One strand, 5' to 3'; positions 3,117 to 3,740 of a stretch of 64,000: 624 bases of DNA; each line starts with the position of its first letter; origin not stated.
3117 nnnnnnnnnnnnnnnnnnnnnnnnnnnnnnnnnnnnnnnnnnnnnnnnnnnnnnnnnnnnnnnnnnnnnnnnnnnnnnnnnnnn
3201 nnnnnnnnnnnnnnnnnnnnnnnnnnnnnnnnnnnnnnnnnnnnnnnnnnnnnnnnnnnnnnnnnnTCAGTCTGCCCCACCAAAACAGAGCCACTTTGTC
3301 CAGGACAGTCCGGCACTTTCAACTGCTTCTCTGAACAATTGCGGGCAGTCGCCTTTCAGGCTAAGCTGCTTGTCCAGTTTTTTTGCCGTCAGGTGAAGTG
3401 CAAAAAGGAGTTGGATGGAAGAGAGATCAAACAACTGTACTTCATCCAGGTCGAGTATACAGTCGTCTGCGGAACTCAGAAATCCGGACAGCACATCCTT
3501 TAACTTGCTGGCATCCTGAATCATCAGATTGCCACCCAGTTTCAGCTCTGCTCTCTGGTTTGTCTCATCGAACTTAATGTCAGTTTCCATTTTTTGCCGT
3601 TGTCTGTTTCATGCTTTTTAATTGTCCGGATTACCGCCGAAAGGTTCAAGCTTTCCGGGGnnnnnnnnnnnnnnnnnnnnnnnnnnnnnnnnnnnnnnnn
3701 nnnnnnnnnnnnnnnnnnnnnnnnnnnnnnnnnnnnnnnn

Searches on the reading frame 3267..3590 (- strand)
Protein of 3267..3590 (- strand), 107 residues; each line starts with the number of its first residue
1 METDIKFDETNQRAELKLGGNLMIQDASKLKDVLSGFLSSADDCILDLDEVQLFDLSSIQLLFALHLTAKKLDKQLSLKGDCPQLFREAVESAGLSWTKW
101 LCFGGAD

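Call 5: search_protein_families(library=pfam, proteins=[window:3267-3590:-], max_evalue=10)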
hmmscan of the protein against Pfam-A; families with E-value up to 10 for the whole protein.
window:3267-3590:- (107 aa): 3 families
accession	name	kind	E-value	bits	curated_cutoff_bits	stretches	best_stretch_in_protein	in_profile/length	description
PF13466.11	STAS_2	-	1e-10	42.1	29.2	1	16-95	1-79/80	STAS domain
PF01740.26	STAS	-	0.001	19.3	22.6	1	15-81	12-80/106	STAS domain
PF25350.1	PH_PRMT_N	-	0.16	12.6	27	1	41-74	43-76/104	Protein arginine methyltransferase N-terminal PH domain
